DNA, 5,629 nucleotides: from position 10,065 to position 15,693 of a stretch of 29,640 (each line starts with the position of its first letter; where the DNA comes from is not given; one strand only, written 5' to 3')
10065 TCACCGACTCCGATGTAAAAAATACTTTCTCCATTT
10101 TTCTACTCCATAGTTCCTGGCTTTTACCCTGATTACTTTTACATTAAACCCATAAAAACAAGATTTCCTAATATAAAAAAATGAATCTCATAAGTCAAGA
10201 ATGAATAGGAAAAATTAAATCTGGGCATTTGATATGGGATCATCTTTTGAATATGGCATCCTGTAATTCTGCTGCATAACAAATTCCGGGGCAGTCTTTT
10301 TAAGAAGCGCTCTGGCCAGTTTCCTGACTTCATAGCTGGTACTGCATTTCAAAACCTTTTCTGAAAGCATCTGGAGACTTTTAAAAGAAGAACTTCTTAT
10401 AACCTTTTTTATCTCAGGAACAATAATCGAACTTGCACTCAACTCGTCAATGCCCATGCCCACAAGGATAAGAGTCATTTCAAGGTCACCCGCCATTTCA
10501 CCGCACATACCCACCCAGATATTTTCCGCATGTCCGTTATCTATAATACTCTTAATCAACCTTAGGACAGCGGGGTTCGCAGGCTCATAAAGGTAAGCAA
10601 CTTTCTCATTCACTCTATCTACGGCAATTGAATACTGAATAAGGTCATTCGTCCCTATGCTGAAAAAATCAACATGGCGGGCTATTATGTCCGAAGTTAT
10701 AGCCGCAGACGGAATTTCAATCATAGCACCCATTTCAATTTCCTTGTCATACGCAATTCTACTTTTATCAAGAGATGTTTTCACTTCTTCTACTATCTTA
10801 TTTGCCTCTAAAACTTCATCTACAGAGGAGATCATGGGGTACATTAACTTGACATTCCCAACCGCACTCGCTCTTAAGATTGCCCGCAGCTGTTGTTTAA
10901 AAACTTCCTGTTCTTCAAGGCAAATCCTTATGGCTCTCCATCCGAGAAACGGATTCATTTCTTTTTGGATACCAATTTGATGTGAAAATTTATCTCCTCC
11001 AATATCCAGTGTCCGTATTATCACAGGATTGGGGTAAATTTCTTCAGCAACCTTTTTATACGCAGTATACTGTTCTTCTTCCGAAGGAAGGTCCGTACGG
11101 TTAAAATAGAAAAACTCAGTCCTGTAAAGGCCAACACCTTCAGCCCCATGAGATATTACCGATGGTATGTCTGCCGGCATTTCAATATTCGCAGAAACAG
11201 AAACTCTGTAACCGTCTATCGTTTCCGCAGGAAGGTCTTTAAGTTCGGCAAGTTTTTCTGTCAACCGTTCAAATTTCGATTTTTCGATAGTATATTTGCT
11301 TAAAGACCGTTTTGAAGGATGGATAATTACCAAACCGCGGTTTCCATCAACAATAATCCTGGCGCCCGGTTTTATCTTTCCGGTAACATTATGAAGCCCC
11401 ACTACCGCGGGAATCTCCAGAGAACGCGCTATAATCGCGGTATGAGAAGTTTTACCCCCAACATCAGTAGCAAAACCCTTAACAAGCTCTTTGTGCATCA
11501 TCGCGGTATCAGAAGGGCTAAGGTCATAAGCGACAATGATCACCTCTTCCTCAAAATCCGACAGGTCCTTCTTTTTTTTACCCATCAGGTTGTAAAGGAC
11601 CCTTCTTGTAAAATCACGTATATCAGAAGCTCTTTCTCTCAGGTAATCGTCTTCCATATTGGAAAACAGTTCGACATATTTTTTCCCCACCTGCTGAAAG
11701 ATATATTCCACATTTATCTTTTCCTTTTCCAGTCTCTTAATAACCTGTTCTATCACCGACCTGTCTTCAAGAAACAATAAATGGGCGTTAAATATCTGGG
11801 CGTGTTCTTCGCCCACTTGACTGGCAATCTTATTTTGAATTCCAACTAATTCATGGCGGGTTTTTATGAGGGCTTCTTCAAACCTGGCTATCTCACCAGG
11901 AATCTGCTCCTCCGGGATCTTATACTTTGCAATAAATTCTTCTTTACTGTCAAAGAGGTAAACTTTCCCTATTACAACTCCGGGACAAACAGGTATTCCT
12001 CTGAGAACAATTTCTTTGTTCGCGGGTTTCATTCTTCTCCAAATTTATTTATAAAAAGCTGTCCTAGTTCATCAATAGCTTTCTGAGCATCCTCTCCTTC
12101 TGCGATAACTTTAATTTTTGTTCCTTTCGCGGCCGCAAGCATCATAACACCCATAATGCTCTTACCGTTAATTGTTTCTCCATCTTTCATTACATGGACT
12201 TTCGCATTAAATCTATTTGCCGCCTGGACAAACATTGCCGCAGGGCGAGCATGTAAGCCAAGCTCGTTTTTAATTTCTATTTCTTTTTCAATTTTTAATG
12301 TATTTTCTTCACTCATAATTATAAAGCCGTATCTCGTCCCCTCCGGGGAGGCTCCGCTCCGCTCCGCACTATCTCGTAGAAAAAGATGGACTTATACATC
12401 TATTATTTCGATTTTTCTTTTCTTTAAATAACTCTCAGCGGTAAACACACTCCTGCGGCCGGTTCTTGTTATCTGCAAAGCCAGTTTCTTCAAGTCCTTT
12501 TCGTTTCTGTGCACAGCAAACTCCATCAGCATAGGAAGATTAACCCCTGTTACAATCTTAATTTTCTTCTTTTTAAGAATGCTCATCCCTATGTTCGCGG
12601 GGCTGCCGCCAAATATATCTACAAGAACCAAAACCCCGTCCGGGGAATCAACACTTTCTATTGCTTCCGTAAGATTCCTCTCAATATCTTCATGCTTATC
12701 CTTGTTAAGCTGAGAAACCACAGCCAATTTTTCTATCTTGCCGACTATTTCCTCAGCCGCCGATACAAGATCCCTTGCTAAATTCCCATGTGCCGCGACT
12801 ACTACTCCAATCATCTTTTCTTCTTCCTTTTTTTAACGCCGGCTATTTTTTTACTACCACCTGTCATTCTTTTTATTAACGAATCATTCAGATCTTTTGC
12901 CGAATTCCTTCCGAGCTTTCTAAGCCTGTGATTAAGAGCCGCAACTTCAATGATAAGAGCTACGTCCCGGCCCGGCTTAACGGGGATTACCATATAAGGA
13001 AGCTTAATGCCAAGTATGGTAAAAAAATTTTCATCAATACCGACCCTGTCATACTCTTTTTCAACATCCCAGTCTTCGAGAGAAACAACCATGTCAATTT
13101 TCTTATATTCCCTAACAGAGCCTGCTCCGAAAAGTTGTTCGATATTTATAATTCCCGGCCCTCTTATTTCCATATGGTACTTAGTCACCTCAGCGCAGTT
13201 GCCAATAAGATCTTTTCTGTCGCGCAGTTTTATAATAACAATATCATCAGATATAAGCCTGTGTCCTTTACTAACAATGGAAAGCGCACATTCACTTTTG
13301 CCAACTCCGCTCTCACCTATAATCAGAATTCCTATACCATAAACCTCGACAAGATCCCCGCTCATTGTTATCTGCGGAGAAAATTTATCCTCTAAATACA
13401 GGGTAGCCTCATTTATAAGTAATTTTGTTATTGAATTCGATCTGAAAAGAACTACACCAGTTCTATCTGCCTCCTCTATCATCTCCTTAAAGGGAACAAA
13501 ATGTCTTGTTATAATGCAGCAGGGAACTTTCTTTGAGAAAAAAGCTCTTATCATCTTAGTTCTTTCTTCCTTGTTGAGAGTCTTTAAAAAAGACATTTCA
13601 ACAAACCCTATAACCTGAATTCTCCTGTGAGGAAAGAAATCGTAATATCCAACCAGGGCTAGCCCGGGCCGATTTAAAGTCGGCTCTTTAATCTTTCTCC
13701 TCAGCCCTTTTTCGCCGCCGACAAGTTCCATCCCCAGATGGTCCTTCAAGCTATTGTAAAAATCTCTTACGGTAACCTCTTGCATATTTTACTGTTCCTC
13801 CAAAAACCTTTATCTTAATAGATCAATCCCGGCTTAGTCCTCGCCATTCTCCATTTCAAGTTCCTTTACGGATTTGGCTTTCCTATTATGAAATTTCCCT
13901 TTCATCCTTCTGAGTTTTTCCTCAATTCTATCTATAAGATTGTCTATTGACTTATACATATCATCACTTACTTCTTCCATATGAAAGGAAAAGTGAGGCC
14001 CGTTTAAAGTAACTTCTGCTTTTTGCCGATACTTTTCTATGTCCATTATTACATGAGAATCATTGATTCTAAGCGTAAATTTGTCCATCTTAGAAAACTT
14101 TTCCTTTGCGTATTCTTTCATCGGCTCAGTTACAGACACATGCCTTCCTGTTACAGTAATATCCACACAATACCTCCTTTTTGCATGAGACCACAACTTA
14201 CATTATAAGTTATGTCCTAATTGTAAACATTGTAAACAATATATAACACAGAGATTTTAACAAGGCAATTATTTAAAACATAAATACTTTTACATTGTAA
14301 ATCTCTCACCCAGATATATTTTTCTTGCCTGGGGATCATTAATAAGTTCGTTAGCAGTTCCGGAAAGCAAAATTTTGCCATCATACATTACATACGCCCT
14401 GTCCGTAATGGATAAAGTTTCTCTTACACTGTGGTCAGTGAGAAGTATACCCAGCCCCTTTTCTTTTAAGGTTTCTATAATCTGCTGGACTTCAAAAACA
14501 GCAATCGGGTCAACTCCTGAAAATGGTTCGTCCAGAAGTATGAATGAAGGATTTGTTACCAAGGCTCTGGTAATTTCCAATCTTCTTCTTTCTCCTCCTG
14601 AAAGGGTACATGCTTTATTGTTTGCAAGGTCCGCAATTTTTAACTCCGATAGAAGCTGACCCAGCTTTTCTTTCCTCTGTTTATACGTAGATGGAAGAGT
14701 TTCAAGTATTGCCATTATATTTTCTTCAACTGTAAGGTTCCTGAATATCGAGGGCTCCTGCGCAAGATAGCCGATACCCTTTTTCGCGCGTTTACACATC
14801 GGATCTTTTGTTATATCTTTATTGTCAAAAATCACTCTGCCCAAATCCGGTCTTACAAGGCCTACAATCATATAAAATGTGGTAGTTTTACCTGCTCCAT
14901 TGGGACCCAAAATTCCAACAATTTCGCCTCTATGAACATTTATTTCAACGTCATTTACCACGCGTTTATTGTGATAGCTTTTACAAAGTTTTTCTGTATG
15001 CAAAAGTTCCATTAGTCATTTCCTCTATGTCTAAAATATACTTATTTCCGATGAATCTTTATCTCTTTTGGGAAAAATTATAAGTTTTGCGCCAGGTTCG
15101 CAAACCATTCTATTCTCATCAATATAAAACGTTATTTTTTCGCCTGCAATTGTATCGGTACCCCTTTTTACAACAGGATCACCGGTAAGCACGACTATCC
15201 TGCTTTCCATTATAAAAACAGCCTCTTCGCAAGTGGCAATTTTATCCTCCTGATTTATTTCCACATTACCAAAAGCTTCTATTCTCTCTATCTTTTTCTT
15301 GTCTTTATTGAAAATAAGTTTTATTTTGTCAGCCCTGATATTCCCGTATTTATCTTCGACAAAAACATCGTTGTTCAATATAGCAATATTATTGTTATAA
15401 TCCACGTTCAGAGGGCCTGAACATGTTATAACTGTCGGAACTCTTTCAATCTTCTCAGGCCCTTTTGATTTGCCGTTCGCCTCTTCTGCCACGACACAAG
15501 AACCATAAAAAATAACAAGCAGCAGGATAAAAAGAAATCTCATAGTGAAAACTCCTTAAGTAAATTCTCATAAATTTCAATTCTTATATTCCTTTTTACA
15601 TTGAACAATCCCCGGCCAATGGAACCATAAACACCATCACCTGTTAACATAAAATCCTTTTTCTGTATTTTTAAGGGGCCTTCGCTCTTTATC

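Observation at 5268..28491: Mosaic family of stuttering low-complexity repeat modules confined to intergenic spacers at six loci (BIME/REP-like, not matching any family I recognise)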

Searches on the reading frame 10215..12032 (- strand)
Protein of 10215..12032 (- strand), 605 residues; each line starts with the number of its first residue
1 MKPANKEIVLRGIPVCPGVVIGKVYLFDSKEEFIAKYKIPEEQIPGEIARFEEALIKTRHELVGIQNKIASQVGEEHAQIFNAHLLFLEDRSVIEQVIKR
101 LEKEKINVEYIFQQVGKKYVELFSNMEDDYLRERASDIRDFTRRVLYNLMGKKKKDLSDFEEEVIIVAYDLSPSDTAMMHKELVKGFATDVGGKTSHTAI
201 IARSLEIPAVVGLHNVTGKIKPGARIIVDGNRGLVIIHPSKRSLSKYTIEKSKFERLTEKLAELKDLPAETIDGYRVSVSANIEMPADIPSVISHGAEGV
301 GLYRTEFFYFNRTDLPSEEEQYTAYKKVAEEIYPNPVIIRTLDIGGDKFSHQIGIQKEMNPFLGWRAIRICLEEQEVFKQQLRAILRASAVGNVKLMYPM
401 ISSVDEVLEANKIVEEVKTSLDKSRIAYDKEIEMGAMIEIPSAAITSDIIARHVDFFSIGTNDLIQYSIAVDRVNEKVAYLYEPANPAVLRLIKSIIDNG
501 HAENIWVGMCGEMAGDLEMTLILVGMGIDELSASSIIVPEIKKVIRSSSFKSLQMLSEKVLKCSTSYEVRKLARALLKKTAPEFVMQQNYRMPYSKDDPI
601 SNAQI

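Call 13: search_protein_families(library=pfam, proteins=[window:10215-12032:-])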
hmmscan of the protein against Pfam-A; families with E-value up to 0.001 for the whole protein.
window:10215-12032:- (605 aa): 3 families
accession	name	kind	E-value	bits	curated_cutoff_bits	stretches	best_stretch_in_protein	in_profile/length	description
PF02896.24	PEP-utilizers_C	-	7.7e-117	390.1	22.8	1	260-548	3-291/293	PEP-utilising enzyme, PEP-binding domain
PF05524.18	PEP-utilisers_N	-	3e-33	115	24.4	1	11-134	1-121/121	PEP-utilising enzyme, N-terminal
PF00391.29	PEP-utilizers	-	6e-26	90.3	23.1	1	160-233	1-72/72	PEP-utilising enzyme, mobile domain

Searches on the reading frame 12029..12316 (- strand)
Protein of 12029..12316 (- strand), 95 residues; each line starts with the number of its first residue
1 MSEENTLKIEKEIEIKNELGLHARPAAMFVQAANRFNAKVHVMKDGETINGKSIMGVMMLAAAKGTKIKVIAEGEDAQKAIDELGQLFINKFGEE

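Call 13: search_protein_families(library=pfam, proteins=[window:12029-12316:-])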
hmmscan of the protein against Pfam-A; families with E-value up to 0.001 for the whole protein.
window:12029-12316:- (95 aa): 1 family
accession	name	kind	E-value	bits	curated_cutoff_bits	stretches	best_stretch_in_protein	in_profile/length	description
PF00381.24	PTS-HPr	-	3e-33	114.2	23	1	9-88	1-79/81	PTS HPr component phosphorylation site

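Call 78: find_encoding_contigs(protein=window:12029-12316:-, flank=1200, max_places=10)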
Protein window:12029-12316:- (95 aa): 16 contigs read that carry it; 10 places shown.
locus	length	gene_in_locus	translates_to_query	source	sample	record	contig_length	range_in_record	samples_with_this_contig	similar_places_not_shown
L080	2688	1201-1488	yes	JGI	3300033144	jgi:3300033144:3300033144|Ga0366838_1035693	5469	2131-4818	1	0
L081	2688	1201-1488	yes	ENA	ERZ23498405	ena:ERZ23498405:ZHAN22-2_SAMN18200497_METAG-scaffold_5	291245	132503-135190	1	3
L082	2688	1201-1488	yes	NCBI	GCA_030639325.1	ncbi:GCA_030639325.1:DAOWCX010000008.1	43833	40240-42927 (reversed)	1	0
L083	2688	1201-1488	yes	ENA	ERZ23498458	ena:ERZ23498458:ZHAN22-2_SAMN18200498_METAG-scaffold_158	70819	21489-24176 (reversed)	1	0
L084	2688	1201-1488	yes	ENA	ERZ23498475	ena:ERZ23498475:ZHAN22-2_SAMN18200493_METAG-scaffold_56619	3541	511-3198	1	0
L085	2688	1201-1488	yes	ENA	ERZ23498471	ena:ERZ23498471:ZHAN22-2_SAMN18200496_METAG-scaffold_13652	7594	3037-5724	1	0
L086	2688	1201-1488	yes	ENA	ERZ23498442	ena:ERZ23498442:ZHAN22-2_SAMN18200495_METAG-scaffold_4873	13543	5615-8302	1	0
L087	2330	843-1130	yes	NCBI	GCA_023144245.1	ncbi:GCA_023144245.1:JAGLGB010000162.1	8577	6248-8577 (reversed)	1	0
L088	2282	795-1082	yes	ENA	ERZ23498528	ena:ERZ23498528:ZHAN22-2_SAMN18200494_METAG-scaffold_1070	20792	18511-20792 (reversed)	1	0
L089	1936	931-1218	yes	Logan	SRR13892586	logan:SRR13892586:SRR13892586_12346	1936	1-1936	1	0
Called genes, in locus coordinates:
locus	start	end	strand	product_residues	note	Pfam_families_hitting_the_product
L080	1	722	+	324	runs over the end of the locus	PF02603:Hpr_kinase_N, PF07475:Hpr_kinase_C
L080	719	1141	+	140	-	PF03610:EIIA-man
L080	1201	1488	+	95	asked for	PF00381:PTS-HPr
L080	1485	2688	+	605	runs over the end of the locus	PF05524:PEP-utilisers_N, PF00391:PEP-utilizers, PF02896:PEP-utilizers_C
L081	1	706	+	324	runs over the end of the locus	PF02603:Hpr_kinase_N, PF07475:Hpr_kinase_C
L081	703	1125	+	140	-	PF03610:EIIA-man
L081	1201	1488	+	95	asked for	PF00381:PTS-HPr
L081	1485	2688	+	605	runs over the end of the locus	PF05524:PEP-utilisers_N, PF00391:PEP-utilizers, PF02896:PEP-utilizers_C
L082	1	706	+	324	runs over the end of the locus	PF02603:Hpr_kinase_N, PF07475:Hpr_kinase_C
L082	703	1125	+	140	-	PF03610:EIIA-man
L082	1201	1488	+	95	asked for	PF00381:PTS-HPr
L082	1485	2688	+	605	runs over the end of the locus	PF05524:PEP-utilisers_N, PF00391:PEP-utilizers, PF02896:PEP-utilizers_C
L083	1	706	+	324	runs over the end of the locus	PF02603:Hpr_kinase_N, PF07475:Hpr_kinase_C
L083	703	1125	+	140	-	PF03610:EIIA-man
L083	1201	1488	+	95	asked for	PF00381:PTS-HPr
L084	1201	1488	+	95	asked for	PF00381:PTS-HPr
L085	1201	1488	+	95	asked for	PF00381:PTS-HPr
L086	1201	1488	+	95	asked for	PF00381:PTS-HPr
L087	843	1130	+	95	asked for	PF00381:PTS-HPr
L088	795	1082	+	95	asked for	PF00381:PTS-HPr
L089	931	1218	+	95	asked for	PF00381:PTS-HPr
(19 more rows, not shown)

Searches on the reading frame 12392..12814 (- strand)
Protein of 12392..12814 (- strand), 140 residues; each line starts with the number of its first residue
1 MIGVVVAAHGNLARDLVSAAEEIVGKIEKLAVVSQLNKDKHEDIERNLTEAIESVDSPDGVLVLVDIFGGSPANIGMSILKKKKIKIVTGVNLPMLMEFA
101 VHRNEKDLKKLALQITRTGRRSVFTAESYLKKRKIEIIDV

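Call 13: search_protein_families(library=pfam, proteins=[window:12392-12814:-])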
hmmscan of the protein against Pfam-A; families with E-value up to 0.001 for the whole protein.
window:12392-12814:- (140 aa): 1 family
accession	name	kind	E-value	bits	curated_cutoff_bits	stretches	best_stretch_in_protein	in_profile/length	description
PF03610.21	EIIA-man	-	2.4e-24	86.1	21.4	1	3-112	1-112/116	PTS system fructose IIA component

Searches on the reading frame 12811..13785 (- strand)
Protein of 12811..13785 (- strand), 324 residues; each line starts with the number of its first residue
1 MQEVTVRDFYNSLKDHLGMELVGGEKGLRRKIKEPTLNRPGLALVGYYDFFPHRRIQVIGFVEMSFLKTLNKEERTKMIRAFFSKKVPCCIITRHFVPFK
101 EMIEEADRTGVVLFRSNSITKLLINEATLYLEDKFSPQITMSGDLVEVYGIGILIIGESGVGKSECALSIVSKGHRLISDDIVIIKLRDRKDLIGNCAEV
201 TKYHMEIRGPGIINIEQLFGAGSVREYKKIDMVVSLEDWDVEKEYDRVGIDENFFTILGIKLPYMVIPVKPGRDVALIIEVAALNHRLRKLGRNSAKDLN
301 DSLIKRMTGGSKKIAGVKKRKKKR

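Call 14: search_protein_families(library=pfam, proteins=[window:12811-13785:-])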
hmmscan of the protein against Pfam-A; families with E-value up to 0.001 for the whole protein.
window:12811-13785:- (324 aa): 2 families
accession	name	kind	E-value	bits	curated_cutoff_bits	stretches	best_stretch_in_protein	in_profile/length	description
PF07475.17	Hpr_kinase_C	-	1.3e-62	210.7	33.3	1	134-301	2-169/171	HPr Serine kinase C-terminal domain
PF02603.21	Hpr_kinase_N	-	3.1e-36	124.6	24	1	5-131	2-125/125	HPr Serine kinase N terminus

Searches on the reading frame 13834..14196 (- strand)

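Call 14: search_protein_families(library=pfam, proteins=[window:13834-14196:-])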
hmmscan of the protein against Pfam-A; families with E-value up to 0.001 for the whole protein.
window:13834-14196:- (120 aa): 1 family
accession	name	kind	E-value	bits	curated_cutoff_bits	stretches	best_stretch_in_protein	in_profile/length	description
PF02482.25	Ribosomal_S30AE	-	1.6e-22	80.4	23.7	1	13-101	1-86/88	Sigma 54 modulation protein / S30EA ribosomal protein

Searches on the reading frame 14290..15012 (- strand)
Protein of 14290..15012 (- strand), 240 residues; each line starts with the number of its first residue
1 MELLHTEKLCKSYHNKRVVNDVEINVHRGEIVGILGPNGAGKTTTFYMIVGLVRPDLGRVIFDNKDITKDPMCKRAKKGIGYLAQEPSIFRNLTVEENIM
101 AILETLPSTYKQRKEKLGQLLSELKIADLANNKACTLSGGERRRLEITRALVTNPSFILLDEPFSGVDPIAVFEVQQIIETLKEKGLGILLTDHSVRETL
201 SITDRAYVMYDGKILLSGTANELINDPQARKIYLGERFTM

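Call 14: search_protein_families(library=pfam, proteins=[window:14290-15012:-])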
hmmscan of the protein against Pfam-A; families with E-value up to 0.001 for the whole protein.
window:14290-15012:- (240 aa): 3 families
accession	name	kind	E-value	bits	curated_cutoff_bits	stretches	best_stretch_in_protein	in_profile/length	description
PF00005.33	ABC_tran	-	1.8e-37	129.4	25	1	19-164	1-136/137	ABC transporter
PF13304.12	AAA_21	-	7.3e-06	26.7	27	0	31-53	1-23/304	AAA domain, putative AbiEii toxin, Type IV TA system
PF13476.12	AAA_23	-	0.00036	21.7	27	0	14-49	5-39/201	AAA domain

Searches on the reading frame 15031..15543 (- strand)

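Call 14: search_protein_families(library=pfam, proteins=[window:15031-15543:-])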
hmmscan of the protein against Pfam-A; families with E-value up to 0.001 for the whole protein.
window:15031-15543:- (170 aa): 2 families
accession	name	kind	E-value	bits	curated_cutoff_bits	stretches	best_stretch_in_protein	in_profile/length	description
PF03968.19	LptD_N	-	4.7e-13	49.8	20.4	1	45-144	7-112/113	LptA/(LptD N-terminal domain) LPS transport protein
PF13100.11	OstA_2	-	0.0005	20.2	21.2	0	48-137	17-102/158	OstA-like protein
